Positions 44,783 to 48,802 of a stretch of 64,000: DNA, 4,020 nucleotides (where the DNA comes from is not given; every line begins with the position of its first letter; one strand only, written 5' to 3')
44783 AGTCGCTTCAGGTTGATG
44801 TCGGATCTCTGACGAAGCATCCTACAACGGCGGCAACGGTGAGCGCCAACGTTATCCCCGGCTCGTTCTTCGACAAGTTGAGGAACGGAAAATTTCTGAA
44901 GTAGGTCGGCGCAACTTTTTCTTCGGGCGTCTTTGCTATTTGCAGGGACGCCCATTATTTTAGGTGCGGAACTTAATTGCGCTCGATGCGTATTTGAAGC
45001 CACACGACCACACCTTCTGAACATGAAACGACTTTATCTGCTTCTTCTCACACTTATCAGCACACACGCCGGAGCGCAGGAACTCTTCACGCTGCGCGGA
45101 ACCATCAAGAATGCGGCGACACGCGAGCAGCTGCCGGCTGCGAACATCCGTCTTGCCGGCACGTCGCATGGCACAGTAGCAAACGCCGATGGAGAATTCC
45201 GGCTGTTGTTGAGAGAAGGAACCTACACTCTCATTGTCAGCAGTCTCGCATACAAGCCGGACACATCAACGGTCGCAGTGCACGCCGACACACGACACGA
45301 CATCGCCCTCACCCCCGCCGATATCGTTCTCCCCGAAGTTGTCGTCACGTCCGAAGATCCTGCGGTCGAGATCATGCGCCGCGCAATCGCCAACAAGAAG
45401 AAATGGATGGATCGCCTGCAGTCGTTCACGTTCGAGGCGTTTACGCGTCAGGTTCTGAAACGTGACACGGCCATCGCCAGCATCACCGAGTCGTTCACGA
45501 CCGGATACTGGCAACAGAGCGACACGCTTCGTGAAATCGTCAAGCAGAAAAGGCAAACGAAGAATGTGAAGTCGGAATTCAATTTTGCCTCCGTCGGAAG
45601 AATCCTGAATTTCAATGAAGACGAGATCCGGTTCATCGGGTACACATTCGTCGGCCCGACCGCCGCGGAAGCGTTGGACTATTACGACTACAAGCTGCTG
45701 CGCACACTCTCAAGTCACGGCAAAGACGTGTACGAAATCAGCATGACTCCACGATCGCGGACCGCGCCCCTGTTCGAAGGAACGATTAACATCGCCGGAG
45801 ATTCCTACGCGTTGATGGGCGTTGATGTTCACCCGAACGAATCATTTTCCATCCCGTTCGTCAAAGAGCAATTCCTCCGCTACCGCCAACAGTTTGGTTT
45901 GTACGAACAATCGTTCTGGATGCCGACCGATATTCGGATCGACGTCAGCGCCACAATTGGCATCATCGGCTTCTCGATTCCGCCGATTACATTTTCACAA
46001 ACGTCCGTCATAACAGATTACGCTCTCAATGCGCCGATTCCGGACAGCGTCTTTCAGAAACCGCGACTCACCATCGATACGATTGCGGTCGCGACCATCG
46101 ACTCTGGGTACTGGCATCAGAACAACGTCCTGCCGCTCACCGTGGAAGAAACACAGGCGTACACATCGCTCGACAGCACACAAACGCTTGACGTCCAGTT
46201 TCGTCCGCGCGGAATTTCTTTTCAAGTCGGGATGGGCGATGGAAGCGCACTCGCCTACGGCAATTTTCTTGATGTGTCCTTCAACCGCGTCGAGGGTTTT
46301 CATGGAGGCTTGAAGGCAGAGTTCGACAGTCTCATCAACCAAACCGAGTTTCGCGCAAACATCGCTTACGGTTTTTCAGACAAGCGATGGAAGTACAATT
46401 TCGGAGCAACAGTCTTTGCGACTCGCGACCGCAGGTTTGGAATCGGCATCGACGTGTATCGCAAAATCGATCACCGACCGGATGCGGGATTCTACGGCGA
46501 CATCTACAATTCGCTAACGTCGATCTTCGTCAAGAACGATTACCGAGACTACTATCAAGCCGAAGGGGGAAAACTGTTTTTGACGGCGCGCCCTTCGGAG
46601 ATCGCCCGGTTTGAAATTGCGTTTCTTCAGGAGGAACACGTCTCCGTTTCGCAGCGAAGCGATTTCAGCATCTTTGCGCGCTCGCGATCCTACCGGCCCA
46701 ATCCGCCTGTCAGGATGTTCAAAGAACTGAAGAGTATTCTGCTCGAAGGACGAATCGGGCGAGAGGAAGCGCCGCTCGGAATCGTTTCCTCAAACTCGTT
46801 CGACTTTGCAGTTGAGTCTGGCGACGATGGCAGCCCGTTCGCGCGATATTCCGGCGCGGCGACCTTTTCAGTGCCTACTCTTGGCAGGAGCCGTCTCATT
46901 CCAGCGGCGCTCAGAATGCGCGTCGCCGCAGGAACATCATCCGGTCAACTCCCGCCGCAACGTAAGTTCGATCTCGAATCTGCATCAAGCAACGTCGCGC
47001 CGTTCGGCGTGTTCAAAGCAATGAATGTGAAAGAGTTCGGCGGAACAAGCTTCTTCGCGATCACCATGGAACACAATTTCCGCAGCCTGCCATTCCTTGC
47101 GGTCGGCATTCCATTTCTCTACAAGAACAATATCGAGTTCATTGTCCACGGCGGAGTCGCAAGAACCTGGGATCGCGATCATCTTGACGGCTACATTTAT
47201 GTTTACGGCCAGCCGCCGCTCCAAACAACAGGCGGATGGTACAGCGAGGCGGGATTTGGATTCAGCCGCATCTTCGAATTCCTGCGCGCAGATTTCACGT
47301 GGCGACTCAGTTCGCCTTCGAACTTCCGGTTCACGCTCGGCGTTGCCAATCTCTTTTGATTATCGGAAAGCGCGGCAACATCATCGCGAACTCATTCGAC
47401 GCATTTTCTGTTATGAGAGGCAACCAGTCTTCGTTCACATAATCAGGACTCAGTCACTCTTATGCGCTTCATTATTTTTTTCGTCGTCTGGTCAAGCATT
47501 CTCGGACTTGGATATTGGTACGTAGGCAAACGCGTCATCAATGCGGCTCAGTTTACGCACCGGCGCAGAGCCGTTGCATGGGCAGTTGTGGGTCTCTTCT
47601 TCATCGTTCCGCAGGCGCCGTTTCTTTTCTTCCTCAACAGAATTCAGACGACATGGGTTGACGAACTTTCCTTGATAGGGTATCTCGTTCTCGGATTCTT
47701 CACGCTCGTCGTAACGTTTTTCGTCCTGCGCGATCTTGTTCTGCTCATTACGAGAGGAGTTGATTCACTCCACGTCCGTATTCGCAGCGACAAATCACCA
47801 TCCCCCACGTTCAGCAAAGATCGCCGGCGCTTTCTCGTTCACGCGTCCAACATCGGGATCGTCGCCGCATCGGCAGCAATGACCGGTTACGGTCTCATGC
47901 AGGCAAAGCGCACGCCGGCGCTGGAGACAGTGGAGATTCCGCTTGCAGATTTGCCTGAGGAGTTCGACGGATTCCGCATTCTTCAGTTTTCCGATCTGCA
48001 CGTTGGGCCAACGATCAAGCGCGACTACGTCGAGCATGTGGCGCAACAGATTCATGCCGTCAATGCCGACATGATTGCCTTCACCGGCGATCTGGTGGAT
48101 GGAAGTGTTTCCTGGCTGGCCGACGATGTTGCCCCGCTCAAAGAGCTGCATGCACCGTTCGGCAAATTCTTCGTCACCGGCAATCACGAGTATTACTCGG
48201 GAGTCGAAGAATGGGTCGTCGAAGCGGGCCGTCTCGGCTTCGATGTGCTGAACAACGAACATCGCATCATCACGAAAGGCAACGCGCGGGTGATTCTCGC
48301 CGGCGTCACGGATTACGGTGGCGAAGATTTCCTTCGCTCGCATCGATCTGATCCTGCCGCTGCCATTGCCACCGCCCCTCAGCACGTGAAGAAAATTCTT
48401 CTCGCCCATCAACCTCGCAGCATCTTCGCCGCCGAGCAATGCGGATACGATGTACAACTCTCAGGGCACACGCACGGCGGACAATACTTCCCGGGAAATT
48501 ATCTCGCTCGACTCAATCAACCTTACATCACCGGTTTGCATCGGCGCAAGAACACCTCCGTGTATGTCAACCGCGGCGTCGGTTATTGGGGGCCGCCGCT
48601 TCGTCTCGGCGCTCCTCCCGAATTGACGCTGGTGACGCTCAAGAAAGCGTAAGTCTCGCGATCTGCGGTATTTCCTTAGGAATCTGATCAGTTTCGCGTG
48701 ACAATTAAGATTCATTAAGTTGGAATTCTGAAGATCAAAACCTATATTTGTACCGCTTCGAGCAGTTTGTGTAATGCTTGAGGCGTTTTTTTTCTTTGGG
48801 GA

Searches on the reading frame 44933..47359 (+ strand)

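Call 39: search_protein_families(library=pfam, proteins=[window:44933-47359:+], max_evalue=0.001)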
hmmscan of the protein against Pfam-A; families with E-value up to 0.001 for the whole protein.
window:44933-47359:+ (808 aa): 4 families
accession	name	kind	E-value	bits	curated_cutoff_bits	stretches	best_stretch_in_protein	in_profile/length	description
PF18939.6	DUF5686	-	5.7e-54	184.1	39.2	1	147-594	1-485/669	Family of unknown function (DUF5686)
PF13715.12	CarbopepD_reg_2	-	6.5e-17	61.8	32.2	1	55-138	2-88/88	CarboxypepD_reg-like domain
PF13620.12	CarboxypepD_reg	-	2.3e-13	50.7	32.3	1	53-127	1-82/82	Carboxypeptidase regulatory-like domain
PF06165.18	GH94_b-supersand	-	0.00084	19.3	23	0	77-237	38-203/251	Glycosyl hydrolase 94, supersandwich domain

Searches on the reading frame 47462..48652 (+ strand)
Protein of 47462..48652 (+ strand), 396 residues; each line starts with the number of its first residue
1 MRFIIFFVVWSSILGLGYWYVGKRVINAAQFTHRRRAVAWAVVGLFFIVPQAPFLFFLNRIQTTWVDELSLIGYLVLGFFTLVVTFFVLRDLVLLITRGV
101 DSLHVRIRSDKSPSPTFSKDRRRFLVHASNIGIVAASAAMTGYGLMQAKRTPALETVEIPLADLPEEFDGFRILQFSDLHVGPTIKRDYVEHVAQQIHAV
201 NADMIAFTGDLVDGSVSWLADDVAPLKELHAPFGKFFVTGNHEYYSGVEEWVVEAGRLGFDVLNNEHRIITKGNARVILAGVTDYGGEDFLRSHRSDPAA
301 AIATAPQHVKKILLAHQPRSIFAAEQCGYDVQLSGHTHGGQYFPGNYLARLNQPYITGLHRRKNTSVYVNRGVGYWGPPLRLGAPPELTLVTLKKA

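Call 39: search_protein_families(library=pfam, proteins=[window:47462-48652:+], max_evalue=0.001)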
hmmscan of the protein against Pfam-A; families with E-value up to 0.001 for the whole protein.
window:47462-48652:+ (396 aa): 2 families
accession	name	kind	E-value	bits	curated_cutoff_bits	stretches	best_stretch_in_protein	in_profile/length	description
PF00149.33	Metallophos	-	6.1e-14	53.3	21.5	1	171-339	1-190/191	Calcineurin-like phosphoesterase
PF12850.12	Metallophos_2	-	2.6e-05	24.7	27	1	172-341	2-120/154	Calcineurin-like phosphoesterase superfamily domain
